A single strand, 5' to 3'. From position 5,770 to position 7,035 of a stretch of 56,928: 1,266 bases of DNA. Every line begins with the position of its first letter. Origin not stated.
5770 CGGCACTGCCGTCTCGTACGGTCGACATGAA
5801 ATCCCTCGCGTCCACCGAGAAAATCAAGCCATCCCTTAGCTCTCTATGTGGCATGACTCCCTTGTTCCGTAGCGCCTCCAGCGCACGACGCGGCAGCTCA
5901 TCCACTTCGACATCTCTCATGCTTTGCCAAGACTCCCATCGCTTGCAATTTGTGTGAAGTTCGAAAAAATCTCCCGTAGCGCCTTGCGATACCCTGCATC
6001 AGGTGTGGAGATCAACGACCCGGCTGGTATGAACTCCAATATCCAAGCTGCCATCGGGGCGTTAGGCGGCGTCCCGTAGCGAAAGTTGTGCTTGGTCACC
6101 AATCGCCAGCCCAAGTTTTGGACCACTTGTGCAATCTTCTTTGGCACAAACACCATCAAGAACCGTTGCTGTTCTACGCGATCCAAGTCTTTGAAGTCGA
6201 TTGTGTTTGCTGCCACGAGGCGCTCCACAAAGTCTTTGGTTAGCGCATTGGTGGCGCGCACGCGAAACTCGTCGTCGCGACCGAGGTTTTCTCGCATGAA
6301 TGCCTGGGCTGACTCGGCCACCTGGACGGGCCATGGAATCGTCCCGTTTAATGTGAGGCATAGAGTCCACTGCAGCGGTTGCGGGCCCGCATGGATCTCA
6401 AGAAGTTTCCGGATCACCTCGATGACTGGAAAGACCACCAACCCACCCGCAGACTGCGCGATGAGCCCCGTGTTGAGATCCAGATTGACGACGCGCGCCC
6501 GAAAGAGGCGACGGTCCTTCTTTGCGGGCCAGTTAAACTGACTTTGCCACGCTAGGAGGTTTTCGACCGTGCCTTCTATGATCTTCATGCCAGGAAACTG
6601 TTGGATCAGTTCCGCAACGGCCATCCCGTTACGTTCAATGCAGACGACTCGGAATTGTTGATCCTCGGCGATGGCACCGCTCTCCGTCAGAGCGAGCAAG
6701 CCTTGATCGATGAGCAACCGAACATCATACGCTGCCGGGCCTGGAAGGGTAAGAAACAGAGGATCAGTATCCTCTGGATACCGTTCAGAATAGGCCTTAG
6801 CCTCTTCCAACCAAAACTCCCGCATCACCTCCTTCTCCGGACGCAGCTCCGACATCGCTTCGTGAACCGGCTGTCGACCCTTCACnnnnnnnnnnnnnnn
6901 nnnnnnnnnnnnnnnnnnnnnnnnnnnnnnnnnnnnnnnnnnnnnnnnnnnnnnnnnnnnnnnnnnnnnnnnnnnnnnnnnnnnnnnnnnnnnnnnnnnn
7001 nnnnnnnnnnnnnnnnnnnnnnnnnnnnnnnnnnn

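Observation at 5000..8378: Overlap-coupled GHKL-ATPase / orphan protein / beta-class DNA methyltransferase operon: candidate uncharacterised methylation-linked defence module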

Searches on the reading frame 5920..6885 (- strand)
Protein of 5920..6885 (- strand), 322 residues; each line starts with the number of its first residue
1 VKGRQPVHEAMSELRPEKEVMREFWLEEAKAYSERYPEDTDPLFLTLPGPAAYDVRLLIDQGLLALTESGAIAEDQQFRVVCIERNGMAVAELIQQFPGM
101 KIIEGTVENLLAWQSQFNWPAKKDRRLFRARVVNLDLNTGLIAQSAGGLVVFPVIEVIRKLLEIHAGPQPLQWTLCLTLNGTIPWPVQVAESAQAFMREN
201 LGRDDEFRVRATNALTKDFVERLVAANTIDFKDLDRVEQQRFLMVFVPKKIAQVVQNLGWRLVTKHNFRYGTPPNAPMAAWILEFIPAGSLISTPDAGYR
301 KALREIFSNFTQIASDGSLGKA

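Call 5: search_protein_families(library=pfam, proteins=[window:5920-6885:-], max_evalue=0.1)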
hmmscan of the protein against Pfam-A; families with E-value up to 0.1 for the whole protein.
window:5920-6885:- (322 aa): 0 families

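Call 6: search_protein_families(library=padloc, proteins=[window:5920-6885:-], max_evalue=0.1)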
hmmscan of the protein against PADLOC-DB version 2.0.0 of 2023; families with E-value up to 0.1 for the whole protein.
window:5920-6885:- (322 aa): 0 families

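Call 7: search_protein_families(library=ncbifam, proteins=[window:5920-6885:-], max_evalue=0.1)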
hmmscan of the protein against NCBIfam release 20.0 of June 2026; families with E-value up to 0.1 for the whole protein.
window:5920-6885:- (322 aa): 1 family
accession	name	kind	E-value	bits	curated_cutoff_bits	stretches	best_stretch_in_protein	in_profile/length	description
NF047698.1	PP_RS20740_fam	equivalog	1.2e-07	31.4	200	1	15-272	28-289/384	PP_RS20740 family protein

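Call 8: find_homologous_proteins(query=window:5920-6885:-, max_evalue=0.001)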
Query window:5920-6885:- (322 aa): 31 proteins with E <= 0.001 among 5537 candidates.
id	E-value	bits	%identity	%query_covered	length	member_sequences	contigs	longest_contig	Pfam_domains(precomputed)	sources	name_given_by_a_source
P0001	8.3e-206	700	100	97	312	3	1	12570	-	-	-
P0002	7.2e-174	595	83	100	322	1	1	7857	-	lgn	-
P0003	5.4e-169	579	83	97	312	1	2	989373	-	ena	-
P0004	4.6e-168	576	81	100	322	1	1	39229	-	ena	-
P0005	4.2e-167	573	80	100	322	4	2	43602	-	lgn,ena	-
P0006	4.3e-165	567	84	94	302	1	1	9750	-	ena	-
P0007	1.3e-164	565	80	97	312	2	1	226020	-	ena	-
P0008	4.7e-163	560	80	97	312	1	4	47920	-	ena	-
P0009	8.9e-163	559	82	94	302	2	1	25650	-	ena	-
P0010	2.5e-156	538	76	100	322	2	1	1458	-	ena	-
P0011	6.4e-156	536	75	100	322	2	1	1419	-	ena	-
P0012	1.1e-155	536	77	97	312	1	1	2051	-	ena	-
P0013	5.8e-153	527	78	94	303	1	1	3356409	-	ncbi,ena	-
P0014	2.0e-148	512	72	100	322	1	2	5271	-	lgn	-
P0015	5.0e-146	504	75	94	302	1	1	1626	-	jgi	jgi:hypothetical protein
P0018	1.5e-126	440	63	92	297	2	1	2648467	-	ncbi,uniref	ncbi:hypothetical protein [Candidatus Palauibacter sp.]|uniref:hypothetical protein n=1 Tax=Candidat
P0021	1.6e-76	276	43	97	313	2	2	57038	-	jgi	jgi:hypothetical protein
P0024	1.4e-65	240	38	98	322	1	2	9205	PF28273.1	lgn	-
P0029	9.2e-59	217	39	99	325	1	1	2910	PF28273.1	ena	-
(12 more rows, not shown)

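Call 9: search_solved_structures(query=window:5920-6885:-, max_evalue=10)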
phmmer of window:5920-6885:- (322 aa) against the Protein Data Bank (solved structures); distinct sequences matched with E-value up to 10: 6.
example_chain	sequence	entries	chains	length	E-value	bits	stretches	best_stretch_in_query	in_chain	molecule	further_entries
5x5y_F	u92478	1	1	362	0.028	16.9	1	205-305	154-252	Uncharacterized protein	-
5g0m_A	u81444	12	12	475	0.028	16.9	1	250-316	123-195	BETA-GLUCURONIDASE | beta-glucuronidase from Acidobacterium capsulatum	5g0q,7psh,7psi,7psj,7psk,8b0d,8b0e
3vny_A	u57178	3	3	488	0.029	16.9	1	250-316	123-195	beta-GLUCURONIDASE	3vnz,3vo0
9doh_F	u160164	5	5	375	0.03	16.8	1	205-305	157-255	Lipopolysaccharide export system permease protein LptF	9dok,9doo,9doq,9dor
5l77_A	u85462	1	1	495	0.03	16.8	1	250-316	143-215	beta-glucuronidase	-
6q99_A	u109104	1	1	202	1.6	11.2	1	214-289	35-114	RNA polymerase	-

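Call 11: find_encoding_contigs(protein=P0021, flank=8000, max_places=3)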
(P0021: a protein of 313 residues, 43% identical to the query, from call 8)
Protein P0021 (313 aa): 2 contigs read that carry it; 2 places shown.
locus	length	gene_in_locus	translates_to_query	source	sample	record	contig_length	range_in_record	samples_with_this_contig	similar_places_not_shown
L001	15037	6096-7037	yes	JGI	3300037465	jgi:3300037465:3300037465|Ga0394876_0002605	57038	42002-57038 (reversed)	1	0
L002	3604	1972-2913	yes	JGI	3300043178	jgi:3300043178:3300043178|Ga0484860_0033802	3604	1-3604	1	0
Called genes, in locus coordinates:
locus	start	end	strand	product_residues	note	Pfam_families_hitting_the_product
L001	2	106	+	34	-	?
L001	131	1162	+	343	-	PF01408:GFO_IDH_MocA, PF02894:GFO_IDH_MocA_C, PF22725:GFO_IDH_MocA_C3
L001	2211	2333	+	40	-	-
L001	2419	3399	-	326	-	PF01555:N6_N4_Mtase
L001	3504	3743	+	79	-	PF12844:HTH_19 (weak), PF01381:HTH_3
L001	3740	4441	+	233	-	PF09195:Endonuc-BglII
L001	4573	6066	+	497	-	PF25794:SACS (faint), PF02518:HATPase_c (weak), PF13589:HATPase_c_3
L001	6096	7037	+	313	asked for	-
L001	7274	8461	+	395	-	PF02771:Acyl-CoA_dh_N, PF02770:Acyl-CoA_dh_M, PF00441:Acyl-CoA_dh_1, PF08028:Acyl-CoA_dh_2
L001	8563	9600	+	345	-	PF01636:APH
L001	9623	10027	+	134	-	PF19802:DUF6285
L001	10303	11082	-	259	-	PF00106:adh_short, PF08659:KR, PF23441:SDR (weak), PF13561:adh_short_C2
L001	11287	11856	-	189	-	PF01949:Endo_dU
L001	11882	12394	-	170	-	PF08279:HTH_11, PF02829:3H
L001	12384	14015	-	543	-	PF00890:FAD_binding_2, PF01266:DAO, PF03486:HI0933_like (faint), PF07992:Pyr_redox_2 (faint), PF02910:Succ_DH_flav_C (weak)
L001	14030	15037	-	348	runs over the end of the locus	PF02445:NadA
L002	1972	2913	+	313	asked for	-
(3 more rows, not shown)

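Call 12: find_encoding_contigs(protein=P0018, flank=8000, max_places=3)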
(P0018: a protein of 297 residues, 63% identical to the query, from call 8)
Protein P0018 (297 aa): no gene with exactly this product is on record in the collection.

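Call 13: find_encoding_contigs(protein=P0024, flank=8000, max_places=3)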
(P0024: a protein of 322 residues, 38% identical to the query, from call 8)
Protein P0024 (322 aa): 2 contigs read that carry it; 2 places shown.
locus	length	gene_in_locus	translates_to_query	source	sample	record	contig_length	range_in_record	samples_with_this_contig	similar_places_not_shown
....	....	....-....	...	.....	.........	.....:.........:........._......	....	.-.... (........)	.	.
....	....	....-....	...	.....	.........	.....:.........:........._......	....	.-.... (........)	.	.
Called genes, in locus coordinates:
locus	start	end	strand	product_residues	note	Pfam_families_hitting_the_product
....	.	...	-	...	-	?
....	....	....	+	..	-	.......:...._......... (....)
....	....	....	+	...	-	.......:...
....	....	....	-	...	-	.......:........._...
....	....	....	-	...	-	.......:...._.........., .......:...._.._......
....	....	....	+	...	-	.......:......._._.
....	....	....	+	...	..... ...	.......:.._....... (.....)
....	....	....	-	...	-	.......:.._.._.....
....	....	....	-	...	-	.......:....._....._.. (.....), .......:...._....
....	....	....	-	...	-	?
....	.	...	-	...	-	?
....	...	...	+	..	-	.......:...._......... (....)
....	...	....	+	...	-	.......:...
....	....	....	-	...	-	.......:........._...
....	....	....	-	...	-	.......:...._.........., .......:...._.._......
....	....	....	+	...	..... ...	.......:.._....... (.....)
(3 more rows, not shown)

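Call 24: find_related_loci(query=A1, collection=genome_contigs, flank=7000)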
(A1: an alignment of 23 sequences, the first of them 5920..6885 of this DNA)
Query A1 (322 aa) in genome_contigs; peptide patterns used: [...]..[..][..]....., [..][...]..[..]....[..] (x = any residue, [..] = any of these).
40 stretches matched a pattern; 9 encode a relative of the query (tblastn E <= 1e-3); 9 distinct loci.
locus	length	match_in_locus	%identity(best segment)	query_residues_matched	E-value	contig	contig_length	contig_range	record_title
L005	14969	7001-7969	77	1-322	2e-167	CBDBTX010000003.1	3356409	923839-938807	MAG: Longimicrobiales bacterium isolate 3e28c430-6e63-4a8d-95b2-bafbbb36c5d5 genome assembly, contig: contig_3, whole ge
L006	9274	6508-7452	43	5-319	2e-80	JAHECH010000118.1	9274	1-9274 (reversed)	MAG: Deltaproteobacteria bacterium isolate Ww165 NODE_18297_length_9274_cov_2.885174, whole genome shotgun sequence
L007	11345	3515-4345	40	7-284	6e-67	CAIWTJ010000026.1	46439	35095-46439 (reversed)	MAG: Enhydrobacter aerosaccus isolate Umea3p3_bin-0614 genome assembly, contig: bin-0614:026/306, whole genome shotgun s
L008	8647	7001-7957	40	5-320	1e-66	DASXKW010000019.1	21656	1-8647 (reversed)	MAG TPA_asm: Solirubrobacterales bacterium isolate SMAG_U5286 k141_4400941, whole genome shotgun sequence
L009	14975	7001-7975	36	2-319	6e-64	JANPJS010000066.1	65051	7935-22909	MAG: Abditibacteriaceae bacterium isolate VAR_61_metabat_366 VAR_61_k141_950651, whole genome shotgun sequence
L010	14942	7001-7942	39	7-320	4e-67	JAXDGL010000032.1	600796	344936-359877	MAG: Thermoanaerobaculia bacterium isolate BP_50 scaffold_2602775, whole genome shotgun sequence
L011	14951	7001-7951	35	5-319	4e-53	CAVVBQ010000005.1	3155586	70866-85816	MAG: uncultured Solirubrobacterales bacterium isolate MFD04434.bin.1.60 genome assembly, contig: contig_6026, whole geno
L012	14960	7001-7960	37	5-319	2e-61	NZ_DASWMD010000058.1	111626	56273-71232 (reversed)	MAG: Longimicrobium sp. isolate SMAG_U3378 k141_394809, whole genome shotgun sequence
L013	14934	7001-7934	41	5-319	2e-58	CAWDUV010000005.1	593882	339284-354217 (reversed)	MAG: uncultured proteobacterium isolate MFD05442.bin.1.94 genome assembly, contig: contig_22108, whole genome shotgun se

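Call 33: predict_structure(alignment_id=A1)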
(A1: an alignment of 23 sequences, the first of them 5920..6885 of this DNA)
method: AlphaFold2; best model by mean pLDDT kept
length: 322 residues; sequences in the alignment: 23
mean_pLDDT: 90.7   pTM: 0.90
mean pLDDT of the five models: 90.7, 90.4, 90.3, 89.4, 86.5
residues with pLDDT >= 90: 256; 70-90: 49; 50-70: 6; < 50: 11
segments of 3 or more residues with pLDDT < 50: 1-11
pLDDT, mean of each block of 10 residues (from residue 1): 42 76 96 95 93 93 95 96 94 95 93 83 89 94 83 93 93 97 92 94 94 94 91 93 97 93 96 81 96 93 93 93 89
secondary structure, 60 per line:
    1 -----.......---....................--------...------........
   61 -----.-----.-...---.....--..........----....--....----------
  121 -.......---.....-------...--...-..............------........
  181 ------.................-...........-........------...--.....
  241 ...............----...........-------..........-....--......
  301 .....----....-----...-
elements in order: H6-12 H16-35 E44-46 H53-60 E80-84 H87-96 E101-104 H107-110 H122-128 E132-136 E144-146 E149-151 H153-166 E173-180 H187-203 H205-215 H217-224 H236-255 E260-270 E278-287 H289-292 H295-305 E310-313 E319-321

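Call 35: fold_search(model_id=the predicted structure, library=pdb)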
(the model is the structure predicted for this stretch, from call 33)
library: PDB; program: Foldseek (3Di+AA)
matches with E <= 10: 517; with E <= 0.001: 5
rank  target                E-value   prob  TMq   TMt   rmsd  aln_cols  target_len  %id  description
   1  4e2y                  9.8e-05  1.00  0.33  0.27   9.9       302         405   11  X-ray Structure of the E224Q mutant of TcaB9, a C-3'-Methyltransferase, in Complex with S-Adenosyl-L-Homocysteine and Su (released 2012-04-25)
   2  4e2z                  1.4e-04  1.00  0.33  0.28   9.2       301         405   11  X-ray Structure of the H225N mutant of TcaB9, a C-3'-Methyltransferase, in Complex with S-Adenosyl-L-Homocysteine and Su (released 2012-04-25)
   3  9ko3_B                3.7e-04  1.00  0.35  0.61   6.7       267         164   10  Crystal structure of Agrobacterium tumefaciens PmtA with SAH (released 2025-04-23)
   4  9ko3_A                6.3e-04  1.00  0.34  0.56   7.1       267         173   10  Crystal structure of Agrobacterium tumefaciens PmtA with SAH (released 2025-04-23)
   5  9ko3_D                7.9e-04  1.00  0.34  0.58   7.1       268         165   10  Crystal structure of Agrobacterium tumefaciens PmtA with SAH (released 2025-04-23)
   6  5t67_A                1.1e-03  1.00  0.34  0.28  10.2       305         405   10  x-ray structure of the KijD1 C3-methyltransferase from Actinomadura kijaniata in complex with SAH and dTDP-sugar produ (released 2016-09-14)
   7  3ufb                  1.4e-03  1.00  0.38  0.27   6.2       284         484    8  Crystal structure of a modification subunit of a putative type I restriction enzyme from Vibrio vulnificus YJ016 (released 2012-11-07)
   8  2ejt                  2.0e-03  1.00  0.41  0.36   7.6       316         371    9  Complex structure of Trm1 from Pyrococcus horikoshii with S-adenosyl-L-Methionine (released 2007-09-25)
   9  3ccf_B                2.0e-03  0.95  0.28  0.36  14.4       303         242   10  Crystal structure of putative methyltransferase (YP_321342.1) from Anabaena variabilis ATCC 29413 at 1.90 A resolution (released 2008-03-11)
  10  7veo_A                2.4e-03  0.99  0.33  0.40  11.4       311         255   10  Crystal structure of juvenile hormone acid methyltransferase silkworm JHAMT isoform3 complex with S-Adenosyl-L-homocys (released 2022-09-28)
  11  2p35_B                2.8e-03  0.92  0.25  0.32  13.1       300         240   11  Crystal structure of trans-aconitate methyltransferase from Agrobacterium tumefaciens (released 2007-04-10)
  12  3ccf_A                2.8e-03  0.85  0.23  0.30  14.7       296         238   10  Crystal structure of putative methyltransferase (YP_321342.1) from Anabaena variabilis ATCC 29413 at 1.90 A resolution (released 2008-03-11)
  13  9e72_A                3.1e-03  0.82  0.22  0.27  15.8       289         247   10  HvrF methyltransferase with SAH and pantaphos (released 2026-03-18)
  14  3ftc                  3.3e-03  0.99  0.33  0.42   9.4       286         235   10  Crystal structure of A. aeolicus KsgA at 1.72-Angstrom resolution (released 2009-03-24)
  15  9e72_B                3.3e-03  0.89  0.24  0.29  15.2       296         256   11  HvrF methyltransferase with SAH and pantaphos (released 2026-03-18)
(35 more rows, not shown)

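Call 49: search_protein_representatives(alignment_id=A1)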
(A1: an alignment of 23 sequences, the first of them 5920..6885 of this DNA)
Query: 23 sequences, 320 profile positions. Proteins with E-value up to 0.001 (for the whole library): 302; up to 1e-10: 233; up to 1e-30: 196. The best 150 are listed.
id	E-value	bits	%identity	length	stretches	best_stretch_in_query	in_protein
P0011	6.8e-145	498.7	-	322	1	3-319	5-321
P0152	1.5e-128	445.0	-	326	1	3-319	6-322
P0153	6.8e-128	442.9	-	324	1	2-319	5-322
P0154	3.5e-124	430.7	-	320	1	1-319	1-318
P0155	1.4e-123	428.7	-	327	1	2-319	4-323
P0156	1.5e-119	415.5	-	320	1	1-317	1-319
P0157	5.7e-116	403.7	-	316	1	1-318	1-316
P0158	1.9e-115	402.0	-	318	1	1-319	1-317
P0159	6.3e-115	400.3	-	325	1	2-319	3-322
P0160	3.1e-113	394.7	-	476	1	1-318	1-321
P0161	4.6e-113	394.2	-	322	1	3-316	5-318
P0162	9.5e-112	389.8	-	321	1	1-319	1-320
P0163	4.4e-111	387.6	-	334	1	3-319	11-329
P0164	5.9e-111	387.2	-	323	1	3-318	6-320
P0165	3.1e-110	384.9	-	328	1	3-317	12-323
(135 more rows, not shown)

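Call 55: search_protein_families(library=pfam, proteins=[P0160, P0024, P0029], max_evalue=1)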
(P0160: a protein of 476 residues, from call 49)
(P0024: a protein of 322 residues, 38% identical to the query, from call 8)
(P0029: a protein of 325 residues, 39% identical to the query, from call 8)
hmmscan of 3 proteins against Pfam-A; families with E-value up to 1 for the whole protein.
P0160 (476 aa): 3 families
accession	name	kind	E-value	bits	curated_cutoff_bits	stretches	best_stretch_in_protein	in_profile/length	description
PF13676.11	TIR_2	-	6.8e-26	91.6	28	1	336-467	1-122/122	TIR domain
PF01582.25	TIR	-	5.1e-05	23.6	21.3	1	348-403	18-73/179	TIR domain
PF07296.16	TraP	-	0.28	10.8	25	1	305-335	158-188/202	TraP protein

P0024 (322 aa): 0 families

P0029 (325 aa): 0 families

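Call 63: search_dna_similar(query=window:5920-6885:-, collection=plasmids, mode=protein, max_evalue=0.001, max_rows=15)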
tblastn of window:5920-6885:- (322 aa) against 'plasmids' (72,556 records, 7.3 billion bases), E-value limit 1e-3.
No match.

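Call 64: search_dna_similar(query=window:5920-6885:-, collection=phages, mode=protein, max_evalue=0.001, max_rows=15)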
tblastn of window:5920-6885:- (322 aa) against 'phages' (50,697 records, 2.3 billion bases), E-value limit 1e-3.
No match.

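Call 65: search_protein_families(library=ncbifam, proteins=[P0160], max_evalue=0.01)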
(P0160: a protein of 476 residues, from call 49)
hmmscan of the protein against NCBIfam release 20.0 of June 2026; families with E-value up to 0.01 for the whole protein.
P0160 (476 aa): 4 families
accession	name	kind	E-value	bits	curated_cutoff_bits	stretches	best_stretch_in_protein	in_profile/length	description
NF042941.1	Retron_TIR_antiphage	equivalog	8.2e-10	38.1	600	1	327-426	333-430/464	TIR domain-containing anti-phage reverse transcriptase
NF047698.1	PP_RS20740_fam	equivalog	8.9e-10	38.4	200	1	13-305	28-324/384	PP_RS20740 family protein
NF058526.1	Thoeris_type3_ThcB4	equivalog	2.4e-06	26.7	220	1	333-396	127-191/375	Thoeris type III anti-phage system protein ThcB4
NF040588.1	FxsC_Nterm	equivalog_domain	0.0072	16.3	130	0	347-401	34-86/182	TIR-like protein FxsC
